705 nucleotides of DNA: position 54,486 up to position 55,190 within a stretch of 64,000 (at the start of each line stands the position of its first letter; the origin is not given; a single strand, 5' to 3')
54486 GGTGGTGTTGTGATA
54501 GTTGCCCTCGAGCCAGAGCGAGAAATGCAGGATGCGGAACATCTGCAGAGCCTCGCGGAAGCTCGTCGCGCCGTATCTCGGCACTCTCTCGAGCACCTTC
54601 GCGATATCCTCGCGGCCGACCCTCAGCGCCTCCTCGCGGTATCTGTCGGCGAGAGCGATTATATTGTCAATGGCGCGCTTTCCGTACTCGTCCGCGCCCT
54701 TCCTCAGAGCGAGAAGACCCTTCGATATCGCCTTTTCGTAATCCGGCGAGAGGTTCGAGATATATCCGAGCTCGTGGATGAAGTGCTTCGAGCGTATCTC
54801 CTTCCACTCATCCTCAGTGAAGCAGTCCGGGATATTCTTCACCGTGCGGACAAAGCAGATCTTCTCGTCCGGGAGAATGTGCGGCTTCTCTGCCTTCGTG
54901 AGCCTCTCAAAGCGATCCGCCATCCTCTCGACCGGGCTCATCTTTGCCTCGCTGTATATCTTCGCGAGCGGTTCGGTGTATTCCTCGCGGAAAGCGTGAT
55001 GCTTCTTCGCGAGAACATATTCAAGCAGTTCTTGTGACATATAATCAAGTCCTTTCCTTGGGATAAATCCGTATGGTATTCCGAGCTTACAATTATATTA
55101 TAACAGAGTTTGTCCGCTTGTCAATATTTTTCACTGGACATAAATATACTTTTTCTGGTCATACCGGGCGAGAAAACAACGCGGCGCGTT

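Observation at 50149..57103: Carbohydrate-linked GRE locus: GRE-activase-Sip1/GH36-like hydrolase, divergent from a FucI-like isomerase and flanked by two orphan SBPs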

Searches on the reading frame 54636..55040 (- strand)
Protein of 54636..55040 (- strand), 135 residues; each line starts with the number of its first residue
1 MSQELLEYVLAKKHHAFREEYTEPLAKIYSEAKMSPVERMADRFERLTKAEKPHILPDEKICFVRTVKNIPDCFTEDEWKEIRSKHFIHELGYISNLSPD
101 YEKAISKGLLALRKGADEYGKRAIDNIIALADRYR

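Call 56: search_solved_structures(query=window:54636-55040:-, max_evalue=10, show_alignments=5)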
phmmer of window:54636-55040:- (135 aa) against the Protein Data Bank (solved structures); distinct sequences matched with E-value up to 10: 1.
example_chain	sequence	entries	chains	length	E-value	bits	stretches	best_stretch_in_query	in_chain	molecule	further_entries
1miv_A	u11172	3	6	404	1.1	12.7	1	63-108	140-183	tRNA CCA-adding enzyme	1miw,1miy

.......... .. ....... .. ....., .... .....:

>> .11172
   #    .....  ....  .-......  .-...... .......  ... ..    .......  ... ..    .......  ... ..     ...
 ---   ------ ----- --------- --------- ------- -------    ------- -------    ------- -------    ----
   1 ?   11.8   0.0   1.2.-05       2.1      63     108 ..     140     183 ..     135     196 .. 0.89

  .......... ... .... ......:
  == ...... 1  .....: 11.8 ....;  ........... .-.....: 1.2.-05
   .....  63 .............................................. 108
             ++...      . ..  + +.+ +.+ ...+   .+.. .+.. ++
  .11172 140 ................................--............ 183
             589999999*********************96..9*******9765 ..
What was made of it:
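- Closest known: B12-independent glycerol dehydratase. Different: The first 135 aa have no detectable sequence match to any solved GRE (call 56).
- Tried and rejected: PDB sequence search with the GRE N-terminal 135 aa. No GRE hit (call 56), so I could not locate the equivalent of GD His164 or IslA Arg189/Gln193.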

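Call 82: search_protein_representatives(protein=window:54705-55040:-)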
Query: 112 residues. Proteins with E-value up to 0.001 (for the whole library): 283; up to 1e-10: 129; up to 1e-30: 9. The best 150 are listed.
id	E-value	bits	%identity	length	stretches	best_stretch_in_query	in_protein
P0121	6.3e-35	135.8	58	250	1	1-112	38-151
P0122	1.6e-34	134.5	56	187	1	4-111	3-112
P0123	3.6e-33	130.1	54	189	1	1-110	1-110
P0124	4.1e-33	130.0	55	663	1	1-112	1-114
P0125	1.8e-32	127.9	61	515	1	3-110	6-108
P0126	3.5e-32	127.0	52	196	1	1-107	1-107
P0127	1.7e-31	124.8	62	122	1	5-110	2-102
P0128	2.1e-31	124.5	55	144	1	1-109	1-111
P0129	7.2e-31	122.7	53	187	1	4-111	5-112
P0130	4.8e-29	116.9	53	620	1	1-110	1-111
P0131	1.3e-27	112.3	74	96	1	40-111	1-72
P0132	7.1e-27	109.9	56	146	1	1-95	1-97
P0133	9.8e-27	109.4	51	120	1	1-112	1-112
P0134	9.8e-27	109.4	65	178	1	1-85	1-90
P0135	1.5e-26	108.9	52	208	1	3-111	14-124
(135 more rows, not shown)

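Call 85: find_related_loci(query=A8, collection=genome_contigs, flank=10000)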
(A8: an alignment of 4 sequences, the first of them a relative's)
Query A8 (689 aa) in genome_contigs; peptide patterns used: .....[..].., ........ (x = any residue, [..] = any of these).
600 stretches matched a pattern (row limit reached: there are more); 588 encode a relative of the query (tblastn E <= 1e-3); the best 80 are kept; 80 distinct loci.
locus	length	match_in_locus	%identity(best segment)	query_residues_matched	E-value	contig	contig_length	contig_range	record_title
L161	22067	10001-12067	91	1-689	0e+0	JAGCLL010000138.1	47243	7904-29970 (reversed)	MAG: Alistipes sp. isolate RGIG9899 Yak_Rectum-5__c634325, whole genome shotgun sequence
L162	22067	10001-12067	77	1-689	0e+0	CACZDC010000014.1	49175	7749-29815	MAG: uncultured Bacteroidia bacterium isolate RUG12515 genome assembly, contig: RUG12515_asm_14, whole genome shotgun se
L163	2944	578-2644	75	1-689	0e+0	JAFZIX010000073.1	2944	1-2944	MAG: Bacteroidales bacterium isolate RGIG7808 Water_buffalos_Reticulum-1__c183293, whole genome shotgun sequence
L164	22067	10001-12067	71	1-689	0e+0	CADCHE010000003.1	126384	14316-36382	MAG: uncultured Bacteroidia bacterium isolate RUG14648 genome assembly, contig: RUG14648_asm_3, whole genome shotgun seq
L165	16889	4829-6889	65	1-689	0e+0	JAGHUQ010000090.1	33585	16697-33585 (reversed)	MAG: Candidatus Cryptobacteroides caccocaballi isolate E4_MB2_58 c_000000138518, whole genome shotgun sequence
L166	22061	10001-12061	64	1-689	0e+0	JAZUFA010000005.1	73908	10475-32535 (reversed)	MAG: Candidatus Cryptobacteroides sp. isolate T1900045296_TH20190066.MAGScoT_cleanbin_000035 SGB_6090_k141_1390251, whol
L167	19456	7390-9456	85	1-689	0e+0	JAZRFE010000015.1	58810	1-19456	MAG: Bacteroidaceae bacterium isolate T1900045495_YK20190189.MAGScoT_cleanbin_000037 SGB_7434_k141_1564911, whole genome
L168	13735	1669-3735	62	1-689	0e+0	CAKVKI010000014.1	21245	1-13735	MAG: uncultured Alistipes sp. isolate REFINED_METABAT215_TOP10_CONTIGS_1500_ASSEMBLY_K77_MERGED__Nepal_MoBio_Fiber-Hadza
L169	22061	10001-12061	61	1-687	0e+0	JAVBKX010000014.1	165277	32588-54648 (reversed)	MAG: Bacteroidales bacterium isolate EPI_MAG_00008 c_000006549383, whole genome shotgun sequence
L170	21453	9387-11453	60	1-689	0e+0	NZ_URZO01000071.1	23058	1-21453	Uncultured Parabacteroides sp. isolate UMGS1511, whole genome shotgun sequence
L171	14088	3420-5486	60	1-689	0e+0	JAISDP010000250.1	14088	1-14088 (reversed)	MAG: Bacteroidales bacterium isolate Gx485_bin136 k119_5804938, whole genome shotgun sequence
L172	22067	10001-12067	60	1-689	0e+0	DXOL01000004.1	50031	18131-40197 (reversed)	MAG TPA_asm: Bacteroides thetaiotaomicron isolate HRGM_Genome_1397 HRGM_Genome_1397_4, whole genome shotgun sequence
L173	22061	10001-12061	60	1-687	0e+0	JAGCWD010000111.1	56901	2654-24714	MAG: Bacteroidales bacterium isolate RGIG10177 Yak_Rumen-4__c1892930, whole genome shotgun sequence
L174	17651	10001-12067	73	1-689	0e+0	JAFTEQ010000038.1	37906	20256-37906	MAG: Bacteroidales bacterium isolate RGIG3749 Goat_Rumen.Co__c1671695, whole genome shotgun sequence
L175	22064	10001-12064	58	1-688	0e+0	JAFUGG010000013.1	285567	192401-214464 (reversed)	MAG: Bacteroidaceae bacterium isolate RGIG4467 Roe_deer_Omasum-5__c763, whole genome shotgun sequence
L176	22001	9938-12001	59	1-688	0e+0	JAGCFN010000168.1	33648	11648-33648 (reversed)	MAG: Bacteroidaceae bacterium isolate RGIG9745 Yak_Omasum-4__c665208, whole genome shotgun sequence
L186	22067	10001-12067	50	1-686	0e+0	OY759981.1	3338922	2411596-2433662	MAG: Prolixibacteraceae bacterium isolate a65ce3e3-c5f4-4774-b918-da8a2197b833 genome assembly, chromosome: 1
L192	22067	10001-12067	51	1-686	0e+0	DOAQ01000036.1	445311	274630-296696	MAG TPA_asm: Prolixibacteraceae bacterium isolate UBA12447 contig_268, whole genome shotgun sequence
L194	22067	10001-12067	51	1-686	0e+0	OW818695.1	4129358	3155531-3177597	metagenome genome assembly, chromosome: 1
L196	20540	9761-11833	51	1-689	0e+0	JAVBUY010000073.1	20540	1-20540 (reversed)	MAG: Eubacteriales bacterium isolate EPI_MAG_00294 c_000008179874, whole genome shotgun sequence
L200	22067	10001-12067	51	1-686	0e+0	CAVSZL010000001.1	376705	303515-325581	MAG: uncultured Bacteroidales bacterium isolate MFD04716.bin.1.396 genome assembly, contig: contig_12528, whole genome s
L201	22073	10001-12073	51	1-689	0e+0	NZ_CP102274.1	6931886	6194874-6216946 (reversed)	Hungatella hathewayi strain DSM 13479 chromosome, complete genome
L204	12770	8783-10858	49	1-689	0e+0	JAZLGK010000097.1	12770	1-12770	MAG: Candidatus Limivicinus sp. isolate T1900044997_TA20190059.MAGScoT_cleanbin_000029 SGB_4255_k141_2030291, whole geno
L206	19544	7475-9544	49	1-689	0e+0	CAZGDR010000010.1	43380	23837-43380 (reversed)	MAG TPA_asm: uncultured Spirochaetaceae bacterium isolate binchicken_co88_620 genome assembly, contig: NODE_913_length_4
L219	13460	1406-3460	50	1-689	0e+0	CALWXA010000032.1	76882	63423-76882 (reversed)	MAG: uncultured Oscillospiraceae bacterium isolate E02__bin1 genome assembly, contig: E02__k127_1835698, whole genome sh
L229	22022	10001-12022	51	1-689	0e+0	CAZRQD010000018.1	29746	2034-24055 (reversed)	MAG TPA_asm: uncultured Acutalibacter sp. isolate SRP314395_co1_244 genome assembly, contig: NODE_1197_length_29746_cov_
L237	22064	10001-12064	51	1-686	0e+0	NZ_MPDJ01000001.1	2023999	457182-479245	Eisenbergiella tayi strain DSM 26961 scaffold1, whole genome shotgun sequence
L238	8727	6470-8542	51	1-689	0e+0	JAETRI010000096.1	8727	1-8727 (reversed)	MAG: Lachnospiraceae bacterium isolate S29_Bin8 scaffold_6468, whole genome shotgun sequence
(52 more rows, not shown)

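Call 87: search_protein_families(library=pfam, proteins=[L186:7793-9121:+, L204:6908-7960:+, L170:5023-6003:-, L168:800-1630:-, L219:3680-4711:-, L238:186-2156:-, L172:13415-15859:+, L186:6228-7772:+, L196:14342-15904:+, L237:4157-5941:+], max_evalue=0.00001)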
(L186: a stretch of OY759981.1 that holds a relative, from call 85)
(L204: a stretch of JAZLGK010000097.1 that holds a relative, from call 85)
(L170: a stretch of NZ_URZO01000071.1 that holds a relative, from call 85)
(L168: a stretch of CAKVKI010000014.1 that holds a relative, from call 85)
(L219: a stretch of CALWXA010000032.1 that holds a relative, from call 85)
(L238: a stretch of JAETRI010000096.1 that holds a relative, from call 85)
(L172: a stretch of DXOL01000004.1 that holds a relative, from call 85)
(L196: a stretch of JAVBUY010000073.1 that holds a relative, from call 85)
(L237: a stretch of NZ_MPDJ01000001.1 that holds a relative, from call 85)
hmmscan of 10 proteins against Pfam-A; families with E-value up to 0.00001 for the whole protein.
L186:7793-9121:+ (442 aa): 2 families
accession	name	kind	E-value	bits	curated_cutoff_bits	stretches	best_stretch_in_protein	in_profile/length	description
PF00083.30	Sugar_tr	-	2.3e-114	383.2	22.3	1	9-440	2-451/452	Sugar (and other) transporter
PF07690.21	MFS_1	-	1.6e-45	156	33.4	2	13-381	2-336/347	Major Facilitator Superfamily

L204:6908-7960:+ (350 aa): 4 families
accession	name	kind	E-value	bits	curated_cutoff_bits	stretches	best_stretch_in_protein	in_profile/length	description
PF00532.27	Peripla_BP_1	-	1.1e-28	101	22.2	1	66-325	2-271/281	Periplasmic binding proteins and sugar binding domain of LacI family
PF13377.12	Peripla_BP_3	-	1.6e-19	71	26.5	1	175-335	2-166/167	Periplasmic binding protein-like domain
PF13407.12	Peripla_BP_4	-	9e-15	55.3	35.1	1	68-279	1-217/258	Periplasmic binding protein domain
PF00356.27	LacI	-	3.7e-12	46.3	27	1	9-53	1-45/46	Bacterial regulatory proteins, lacI family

L170:5023-6003:- (326 aa): 2 families
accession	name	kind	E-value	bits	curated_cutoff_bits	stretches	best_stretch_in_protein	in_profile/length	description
PF00392.27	GntR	-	7.7e-08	32.3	27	1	8-70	2-64/64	Bacterial regulatory proteins, gntR family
PF13377.12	Peripla_BP_3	-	6.5e-06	26.8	26.5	0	194-310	8-145/167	Periplasmic binding protein-like domain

L168:800-1630:- (276 aa): 0 families

L219:3680-4711:- (343 aa): 1 family
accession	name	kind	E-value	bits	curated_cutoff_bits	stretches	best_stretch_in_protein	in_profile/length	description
PF01263.26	Aldose_epim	-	4.3e-46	158.1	27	1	18-336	2-298/299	Aldose 1-epimerase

L238:186-2156:- (656 aa): 3 families
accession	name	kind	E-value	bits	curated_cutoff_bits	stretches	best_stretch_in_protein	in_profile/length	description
PF07944.18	Beta-AFase-like_GH127_cat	-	2.9e-82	277.1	24.9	1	9-410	1-371/376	Beta-L-arabinofuranosidase, GH127 catalytic domain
PF20737.2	Glyco_hydro127C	-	9.8e-22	76.9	23.7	1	524-612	3-71/71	Glycoside hydrolase family 127 C-terminal domain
PF20736.2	Glyco_hydro127M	-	2.9e-13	50.2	24.2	1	425-519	2-94/95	Beta-L-arabinofuranosidase, GH127 middle domain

L172:13415-15859:+ (814 aa): 3 families
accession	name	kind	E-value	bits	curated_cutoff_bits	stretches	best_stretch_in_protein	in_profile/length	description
PF06439.18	3keto-disac_hyd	-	2.8e-17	63.8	26.8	1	89-240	23-186/187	3-keto-disaccharide hydrolase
PF22848.2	ASD1_dom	-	1.6e-14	54.5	22.2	1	490-569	108-180/239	Alpha-L-arabinofuranosidase 1 domain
PF06964.18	Alpha-L-AF_C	-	3.7e-13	50.5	27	1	636-805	16-164/165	Alpha-L-arabinofuranosidase C-terminal domain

L186:6228-7772:+ (514 aa): 2 families
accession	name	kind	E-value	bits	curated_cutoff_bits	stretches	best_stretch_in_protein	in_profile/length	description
PF06964.18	Alpha-L-AF_C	-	3.4e-38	131.9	27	1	317-503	1-165/165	Alpha-L-arabinofuranosidase C-terminal domain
PF22848.2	ASD1_dom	-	6.2e-07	29.7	22.2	0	93-155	11-78/239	Alpha-L-arabinofuranosidase 1 domain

L196:14342-15904:+ (520 aa): 4 families
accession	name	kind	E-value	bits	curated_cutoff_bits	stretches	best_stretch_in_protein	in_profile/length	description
PF00072.30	Response_reg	-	4.4e-24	85.2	30.2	1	4-115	1-109/111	Response regulator receiver domain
PF12833.13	HTH_18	-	2.1e-20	73.2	33.6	1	439-516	2-79/80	Helix-turn-helix domain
PF00165.29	HTH_AraC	-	4.7e-15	55.7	26.6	1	425-465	2-41/42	Bacterial regulatory helix-turn-helix proteins, AraC family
PF17853.6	GGDEF_2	-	4.4e-07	30.6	24.5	1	159-281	4-115/116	GGDEF-like domain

L237:4157-5941:+ (594 aa): 3 families
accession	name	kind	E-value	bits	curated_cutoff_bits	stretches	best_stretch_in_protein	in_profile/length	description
PF06580.19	His_kinase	-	2e-19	70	25.2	1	386-462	2-79/81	Histidine kinase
PF02518.31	HATPase_c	-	4.1e-10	40.5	26.4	1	483-589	9-109/111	Histidine kinase-, DNA gyrase B-, and HSP90-like ATPase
PF00672.30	HAMP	-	4.2e-06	27.4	25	1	316-369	2-52/53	HAMP domain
